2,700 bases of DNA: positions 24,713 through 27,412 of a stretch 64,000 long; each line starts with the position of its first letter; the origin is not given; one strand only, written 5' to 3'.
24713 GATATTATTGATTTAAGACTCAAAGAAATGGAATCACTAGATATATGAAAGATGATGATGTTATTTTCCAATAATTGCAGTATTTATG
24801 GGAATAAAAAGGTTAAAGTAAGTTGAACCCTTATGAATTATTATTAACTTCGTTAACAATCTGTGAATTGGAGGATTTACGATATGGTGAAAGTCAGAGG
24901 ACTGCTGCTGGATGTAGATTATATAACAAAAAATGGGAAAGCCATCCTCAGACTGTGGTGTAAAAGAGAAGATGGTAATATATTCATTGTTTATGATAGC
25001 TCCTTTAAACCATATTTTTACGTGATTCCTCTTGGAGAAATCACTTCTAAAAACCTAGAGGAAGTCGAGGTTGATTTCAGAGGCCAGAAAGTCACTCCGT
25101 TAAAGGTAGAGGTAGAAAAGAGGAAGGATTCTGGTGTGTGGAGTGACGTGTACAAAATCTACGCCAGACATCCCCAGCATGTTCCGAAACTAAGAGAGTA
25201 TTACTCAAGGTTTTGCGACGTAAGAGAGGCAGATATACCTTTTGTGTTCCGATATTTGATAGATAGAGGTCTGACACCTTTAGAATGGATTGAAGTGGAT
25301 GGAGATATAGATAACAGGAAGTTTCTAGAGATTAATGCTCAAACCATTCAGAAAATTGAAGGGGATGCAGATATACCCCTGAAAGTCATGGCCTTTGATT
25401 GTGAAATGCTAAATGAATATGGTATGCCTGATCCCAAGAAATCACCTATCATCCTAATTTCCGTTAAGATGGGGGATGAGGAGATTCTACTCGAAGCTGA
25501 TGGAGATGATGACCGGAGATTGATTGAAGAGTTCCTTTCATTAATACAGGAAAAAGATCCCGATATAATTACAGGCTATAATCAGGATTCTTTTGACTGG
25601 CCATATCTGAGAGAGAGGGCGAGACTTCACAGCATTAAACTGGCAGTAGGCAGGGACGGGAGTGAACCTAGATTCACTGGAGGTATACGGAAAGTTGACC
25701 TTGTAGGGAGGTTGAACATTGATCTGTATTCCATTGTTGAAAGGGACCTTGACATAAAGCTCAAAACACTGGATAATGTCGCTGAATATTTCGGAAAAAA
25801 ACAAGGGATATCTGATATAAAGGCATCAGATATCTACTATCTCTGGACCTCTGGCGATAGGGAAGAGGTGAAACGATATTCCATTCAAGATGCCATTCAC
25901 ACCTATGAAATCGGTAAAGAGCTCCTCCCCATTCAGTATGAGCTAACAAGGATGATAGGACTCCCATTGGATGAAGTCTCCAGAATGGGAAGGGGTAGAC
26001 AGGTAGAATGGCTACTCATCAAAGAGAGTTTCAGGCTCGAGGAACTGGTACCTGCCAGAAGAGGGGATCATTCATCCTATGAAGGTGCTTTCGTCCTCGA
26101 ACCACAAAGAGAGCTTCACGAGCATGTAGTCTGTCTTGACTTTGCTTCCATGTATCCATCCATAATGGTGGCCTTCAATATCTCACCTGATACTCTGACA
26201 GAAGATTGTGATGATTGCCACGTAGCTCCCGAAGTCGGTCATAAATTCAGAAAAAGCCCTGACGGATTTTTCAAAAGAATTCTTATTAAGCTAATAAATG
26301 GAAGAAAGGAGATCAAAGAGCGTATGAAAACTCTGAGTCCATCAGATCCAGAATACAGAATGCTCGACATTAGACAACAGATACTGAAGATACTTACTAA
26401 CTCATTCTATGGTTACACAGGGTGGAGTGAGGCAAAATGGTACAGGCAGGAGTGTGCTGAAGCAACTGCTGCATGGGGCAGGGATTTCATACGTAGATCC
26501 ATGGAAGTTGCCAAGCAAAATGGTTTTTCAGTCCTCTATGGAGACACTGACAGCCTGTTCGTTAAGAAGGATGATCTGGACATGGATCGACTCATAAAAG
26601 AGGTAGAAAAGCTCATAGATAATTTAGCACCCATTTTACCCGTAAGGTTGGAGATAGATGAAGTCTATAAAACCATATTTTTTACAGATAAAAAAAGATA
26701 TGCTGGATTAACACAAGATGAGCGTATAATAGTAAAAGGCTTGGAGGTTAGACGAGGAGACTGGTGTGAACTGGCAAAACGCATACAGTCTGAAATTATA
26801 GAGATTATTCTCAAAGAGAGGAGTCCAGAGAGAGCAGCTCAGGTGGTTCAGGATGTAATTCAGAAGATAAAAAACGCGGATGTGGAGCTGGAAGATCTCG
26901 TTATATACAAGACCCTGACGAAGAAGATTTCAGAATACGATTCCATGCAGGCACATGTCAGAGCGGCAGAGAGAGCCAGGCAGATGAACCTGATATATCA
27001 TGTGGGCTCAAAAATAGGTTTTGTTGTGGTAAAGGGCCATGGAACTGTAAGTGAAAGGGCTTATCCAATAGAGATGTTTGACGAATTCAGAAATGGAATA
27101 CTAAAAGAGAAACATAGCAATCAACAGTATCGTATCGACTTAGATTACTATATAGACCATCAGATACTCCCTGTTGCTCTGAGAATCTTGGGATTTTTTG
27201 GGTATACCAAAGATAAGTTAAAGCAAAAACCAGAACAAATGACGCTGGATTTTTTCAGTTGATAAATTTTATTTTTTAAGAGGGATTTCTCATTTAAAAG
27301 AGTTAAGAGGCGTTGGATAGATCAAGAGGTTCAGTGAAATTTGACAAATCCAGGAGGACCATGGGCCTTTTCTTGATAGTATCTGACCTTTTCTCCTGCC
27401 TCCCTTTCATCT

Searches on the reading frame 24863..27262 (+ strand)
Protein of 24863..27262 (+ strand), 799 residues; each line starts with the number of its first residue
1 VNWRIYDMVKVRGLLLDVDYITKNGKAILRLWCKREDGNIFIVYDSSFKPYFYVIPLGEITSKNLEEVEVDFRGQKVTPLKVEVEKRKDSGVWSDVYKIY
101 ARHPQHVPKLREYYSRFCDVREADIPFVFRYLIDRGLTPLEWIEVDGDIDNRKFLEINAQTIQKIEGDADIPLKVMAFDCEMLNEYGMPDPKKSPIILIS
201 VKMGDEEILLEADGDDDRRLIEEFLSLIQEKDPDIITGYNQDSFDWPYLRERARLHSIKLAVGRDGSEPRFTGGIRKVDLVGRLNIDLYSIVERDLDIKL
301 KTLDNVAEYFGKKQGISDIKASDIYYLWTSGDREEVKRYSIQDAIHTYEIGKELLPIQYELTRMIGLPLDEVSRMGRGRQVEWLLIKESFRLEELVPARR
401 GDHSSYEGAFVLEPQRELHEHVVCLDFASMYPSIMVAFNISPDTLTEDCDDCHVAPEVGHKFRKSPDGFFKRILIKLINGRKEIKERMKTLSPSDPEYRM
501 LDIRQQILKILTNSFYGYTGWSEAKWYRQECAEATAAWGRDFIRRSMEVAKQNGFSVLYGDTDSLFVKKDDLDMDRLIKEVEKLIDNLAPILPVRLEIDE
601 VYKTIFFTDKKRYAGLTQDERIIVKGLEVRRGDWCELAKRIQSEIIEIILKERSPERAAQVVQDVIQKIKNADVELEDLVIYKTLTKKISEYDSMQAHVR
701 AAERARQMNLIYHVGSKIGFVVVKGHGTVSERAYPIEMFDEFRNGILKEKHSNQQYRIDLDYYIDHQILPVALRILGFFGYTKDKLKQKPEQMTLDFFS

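Call 72: search_protein_families(library=pfam, proteins=[window:24863-27262:+], max_evalue=0.000001)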
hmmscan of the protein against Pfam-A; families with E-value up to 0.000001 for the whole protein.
window:24863-27262:+ (799 aa): 3 families
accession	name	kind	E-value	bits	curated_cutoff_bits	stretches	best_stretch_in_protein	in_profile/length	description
PF00136.26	DNA_pol_B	-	1.7e-72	245.1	23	1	371-776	5-450/453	DNA polymerase family B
PF03104.25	DNA_pol_B_exo1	-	1e-31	110.6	23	1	118-306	1-242/242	DNA polymerase family B, exonuclease domain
PF10108.15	DNA_pol_B_exo2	-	2.4e-09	37.6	24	1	211-349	31-168/213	Predicted 3'-5' exonuclease related to the exonuclease domain of PolB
